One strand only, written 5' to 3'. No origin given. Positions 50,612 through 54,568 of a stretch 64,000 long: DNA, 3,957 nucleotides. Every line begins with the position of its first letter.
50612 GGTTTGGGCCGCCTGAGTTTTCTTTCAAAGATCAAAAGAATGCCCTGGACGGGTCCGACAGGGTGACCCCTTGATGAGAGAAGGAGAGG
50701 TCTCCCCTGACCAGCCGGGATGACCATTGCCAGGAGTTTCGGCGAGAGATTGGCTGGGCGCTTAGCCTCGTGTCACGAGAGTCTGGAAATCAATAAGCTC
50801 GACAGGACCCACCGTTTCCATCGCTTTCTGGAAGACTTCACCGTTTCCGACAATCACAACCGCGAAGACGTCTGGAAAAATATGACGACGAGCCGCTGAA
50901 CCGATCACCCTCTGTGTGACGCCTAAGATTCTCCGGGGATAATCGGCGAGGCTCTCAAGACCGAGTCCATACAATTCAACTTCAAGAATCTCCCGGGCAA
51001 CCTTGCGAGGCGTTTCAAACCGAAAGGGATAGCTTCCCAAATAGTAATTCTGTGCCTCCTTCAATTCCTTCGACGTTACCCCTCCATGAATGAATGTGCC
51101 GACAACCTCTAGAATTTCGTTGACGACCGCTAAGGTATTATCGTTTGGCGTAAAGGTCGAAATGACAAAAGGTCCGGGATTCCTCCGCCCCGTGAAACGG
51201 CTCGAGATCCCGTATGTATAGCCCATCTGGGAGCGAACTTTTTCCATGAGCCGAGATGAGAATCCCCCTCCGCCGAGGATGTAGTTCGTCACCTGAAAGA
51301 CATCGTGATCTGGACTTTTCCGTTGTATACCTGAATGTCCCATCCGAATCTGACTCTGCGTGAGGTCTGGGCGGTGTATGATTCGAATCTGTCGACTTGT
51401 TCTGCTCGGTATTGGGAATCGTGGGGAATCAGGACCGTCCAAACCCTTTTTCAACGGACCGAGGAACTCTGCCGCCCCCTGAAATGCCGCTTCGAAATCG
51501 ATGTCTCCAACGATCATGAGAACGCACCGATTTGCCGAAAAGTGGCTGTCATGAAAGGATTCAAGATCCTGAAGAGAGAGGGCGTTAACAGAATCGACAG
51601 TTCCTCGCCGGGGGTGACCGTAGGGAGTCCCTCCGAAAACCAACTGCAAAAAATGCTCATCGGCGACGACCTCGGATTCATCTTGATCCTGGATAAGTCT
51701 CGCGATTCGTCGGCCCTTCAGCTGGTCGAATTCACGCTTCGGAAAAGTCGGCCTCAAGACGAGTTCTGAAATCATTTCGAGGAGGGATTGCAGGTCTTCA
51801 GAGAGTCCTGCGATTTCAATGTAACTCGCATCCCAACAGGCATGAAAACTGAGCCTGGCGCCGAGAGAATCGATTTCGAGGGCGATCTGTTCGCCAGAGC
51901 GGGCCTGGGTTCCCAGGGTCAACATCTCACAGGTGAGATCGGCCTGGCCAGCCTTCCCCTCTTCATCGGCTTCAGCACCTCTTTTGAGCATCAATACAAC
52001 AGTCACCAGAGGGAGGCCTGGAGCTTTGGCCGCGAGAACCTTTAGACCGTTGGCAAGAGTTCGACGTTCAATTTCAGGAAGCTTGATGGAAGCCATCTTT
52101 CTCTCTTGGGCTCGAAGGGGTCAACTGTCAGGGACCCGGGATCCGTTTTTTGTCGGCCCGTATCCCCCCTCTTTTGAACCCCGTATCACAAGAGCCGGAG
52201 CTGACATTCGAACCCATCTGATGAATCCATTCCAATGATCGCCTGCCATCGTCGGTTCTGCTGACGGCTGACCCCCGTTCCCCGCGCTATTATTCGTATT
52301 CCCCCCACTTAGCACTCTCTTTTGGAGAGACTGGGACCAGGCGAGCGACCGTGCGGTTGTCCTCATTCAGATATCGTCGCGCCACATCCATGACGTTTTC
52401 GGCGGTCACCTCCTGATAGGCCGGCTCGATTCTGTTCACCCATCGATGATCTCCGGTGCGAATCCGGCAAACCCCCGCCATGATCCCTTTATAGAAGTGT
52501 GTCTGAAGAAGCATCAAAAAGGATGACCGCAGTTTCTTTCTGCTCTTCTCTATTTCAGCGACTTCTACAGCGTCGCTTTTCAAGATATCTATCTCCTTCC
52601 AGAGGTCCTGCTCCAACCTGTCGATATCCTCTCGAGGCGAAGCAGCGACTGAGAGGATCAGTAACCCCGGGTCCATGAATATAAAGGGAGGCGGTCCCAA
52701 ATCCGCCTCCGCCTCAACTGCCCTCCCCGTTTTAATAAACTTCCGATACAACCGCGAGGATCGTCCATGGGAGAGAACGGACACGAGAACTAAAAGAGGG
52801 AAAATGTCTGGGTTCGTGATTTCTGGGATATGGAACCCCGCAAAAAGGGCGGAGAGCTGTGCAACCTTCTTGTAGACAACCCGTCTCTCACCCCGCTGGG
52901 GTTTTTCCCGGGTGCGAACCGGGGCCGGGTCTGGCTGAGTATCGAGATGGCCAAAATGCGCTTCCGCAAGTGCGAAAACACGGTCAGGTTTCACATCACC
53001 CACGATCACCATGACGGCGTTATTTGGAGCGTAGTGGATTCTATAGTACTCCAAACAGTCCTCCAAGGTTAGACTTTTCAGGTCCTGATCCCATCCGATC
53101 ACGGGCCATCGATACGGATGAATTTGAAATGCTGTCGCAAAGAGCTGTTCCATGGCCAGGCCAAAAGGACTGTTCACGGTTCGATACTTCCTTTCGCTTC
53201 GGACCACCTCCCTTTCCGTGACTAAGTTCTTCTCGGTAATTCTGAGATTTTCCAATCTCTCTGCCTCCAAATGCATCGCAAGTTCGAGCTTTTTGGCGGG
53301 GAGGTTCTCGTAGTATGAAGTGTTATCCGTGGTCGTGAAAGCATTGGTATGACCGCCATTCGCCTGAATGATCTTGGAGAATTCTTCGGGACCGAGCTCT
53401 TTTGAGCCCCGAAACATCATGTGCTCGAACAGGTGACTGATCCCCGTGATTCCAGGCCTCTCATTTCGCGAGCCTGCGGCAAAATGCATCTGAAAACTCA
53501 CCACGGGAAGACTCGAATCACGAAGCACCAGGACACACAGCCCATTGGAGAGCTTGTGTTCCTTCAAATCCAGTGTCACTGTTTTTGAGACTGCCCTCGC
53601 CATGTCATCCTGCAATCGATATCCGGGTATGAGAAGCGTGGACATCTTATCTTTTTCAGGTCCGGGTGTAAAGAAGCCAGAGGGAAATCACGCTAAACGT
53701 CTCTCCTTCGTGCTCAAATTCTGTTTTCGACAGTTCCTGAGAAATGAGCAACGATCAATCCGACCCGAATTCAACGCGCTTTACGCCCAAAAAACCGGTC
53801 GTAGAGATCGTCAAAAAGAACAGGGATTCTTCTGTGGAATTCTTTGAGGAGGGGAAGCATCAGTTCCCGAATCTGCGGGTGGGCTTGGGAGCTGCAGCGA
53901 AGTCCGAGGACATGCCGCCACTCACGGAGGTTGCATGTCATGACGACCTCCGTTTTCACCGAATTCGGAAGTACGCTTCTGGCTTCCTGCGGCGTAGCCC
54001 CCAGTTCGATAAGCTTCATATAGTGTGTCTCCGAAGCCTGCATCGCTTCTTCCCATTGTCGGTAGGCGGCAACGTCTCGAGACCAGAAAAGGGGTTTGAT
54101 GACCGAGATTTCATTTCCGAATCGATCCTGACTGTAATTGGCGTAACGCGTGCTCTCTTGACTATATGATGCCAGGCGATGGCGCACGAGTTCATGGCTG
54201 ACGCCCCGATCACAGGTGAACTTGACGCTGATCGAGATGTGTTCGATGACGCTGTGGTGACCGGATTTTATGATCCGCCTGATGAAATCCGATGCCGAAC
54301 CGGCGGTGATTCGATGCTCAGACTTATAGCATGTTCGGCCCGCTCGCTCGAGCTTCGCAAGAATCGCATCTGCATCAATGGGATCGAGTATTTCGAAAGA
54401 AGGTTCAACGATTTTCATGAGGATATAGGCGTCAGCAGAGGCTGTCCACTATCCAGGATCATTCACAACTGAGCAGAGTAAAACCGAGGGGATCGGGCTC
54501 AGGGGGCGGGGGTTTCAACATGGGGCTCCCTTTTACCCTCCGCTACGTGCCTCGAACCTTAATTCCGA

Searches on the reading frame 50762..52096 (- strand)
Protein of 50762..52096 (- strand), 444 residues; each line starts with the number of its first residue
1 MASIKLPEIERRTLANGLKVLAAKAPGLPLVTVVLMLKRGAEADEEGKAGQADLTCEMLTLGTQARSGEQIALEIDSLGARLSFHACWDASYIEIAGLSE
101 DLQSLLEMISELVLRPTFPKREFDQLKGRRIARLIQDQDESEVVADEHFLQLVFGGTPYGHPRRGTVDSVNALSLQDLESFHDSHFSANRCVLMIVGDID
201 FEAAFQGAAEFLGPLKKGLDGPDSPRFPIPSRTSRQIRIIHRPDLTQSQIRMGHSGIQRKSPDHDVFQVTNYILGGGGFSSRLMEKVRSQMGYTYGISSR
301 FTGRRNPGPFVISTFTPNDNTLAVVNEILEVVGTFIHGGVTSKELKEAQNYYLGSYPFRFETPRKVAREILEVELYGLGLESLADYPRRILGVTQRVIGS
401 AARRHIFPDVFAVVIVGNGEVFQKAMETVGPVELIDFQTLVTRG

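Call 9: search_protein_families(library=pfam, proteins=[window:50762-52096:-])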
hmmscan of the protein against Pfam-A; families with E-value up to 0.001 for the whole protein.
window:50762-52096:- (444 aa): 2 families
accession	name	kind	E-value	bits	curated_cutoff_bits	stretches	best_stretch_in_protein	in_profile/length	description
PF05193.26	Peptidase_M16_C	-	2.3e-31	109.5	23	1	173-350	2-179/181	Peptidase M16 inactive domain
PF00675.25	Peptidase_M16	-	4.9e-10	39.9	22.3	1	20-165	2-147/149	Insulinase (Peptidase family M16)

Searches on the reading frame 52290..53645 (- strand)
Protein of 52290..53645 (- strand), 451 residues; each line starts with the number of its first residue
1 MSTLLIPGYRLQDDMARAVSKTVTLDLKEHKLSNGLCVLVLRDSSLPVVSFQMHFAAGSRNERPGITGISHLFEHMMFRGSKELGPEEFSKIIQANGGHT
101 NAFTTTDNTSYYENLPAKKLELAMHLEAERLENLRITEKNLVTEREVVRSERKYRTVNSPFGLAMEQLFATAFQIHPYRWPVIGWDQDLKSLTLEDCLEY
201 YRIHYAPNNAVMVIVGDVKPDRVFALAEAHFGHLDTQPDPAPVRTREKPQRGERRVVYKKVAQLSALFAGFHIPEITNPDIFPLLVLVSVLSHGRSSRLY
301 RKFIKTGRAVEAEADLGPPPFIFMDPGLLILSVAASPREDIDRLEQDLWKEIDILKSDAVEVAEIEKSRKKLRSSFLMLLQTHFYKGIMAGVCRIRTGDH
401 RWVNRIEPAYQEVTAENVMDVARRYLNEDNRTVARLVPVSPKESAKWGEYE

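Call 9: search_protein_families(library=pfam, proteins=[window:52290-53645:-])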
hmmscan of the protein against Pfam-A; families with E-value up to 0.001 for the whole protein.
window:52290-53645:- (451 aa): 2 families
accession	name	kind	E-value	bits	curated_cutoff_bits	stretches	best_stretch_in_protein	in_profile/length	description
PF05193.26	Peptidase_M16_C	-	1.8e-28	100.1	23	1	191-372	1-181/181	Peptidase M16 inactive domain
PF00675.25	Peptidase_M16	-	2.5e-24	86.3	22.3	1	40-182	4-145/149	Insulinase (Peptidase family M16)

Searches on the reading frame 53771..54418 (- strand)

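Call 9: search_protein_families(library=pfam, proteins=[window:53771-54418:-])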
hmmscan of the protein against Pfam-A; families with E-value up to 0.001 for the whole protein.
window:53771-54418:- (215 aa): 1 family
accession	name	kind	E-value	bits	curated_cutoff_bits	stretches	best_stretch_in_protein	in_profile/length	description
PF02511.20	Thy1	-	8.7e-52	176.1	24.8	1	23-200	13-191/191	Thymidylate synthase complementing protein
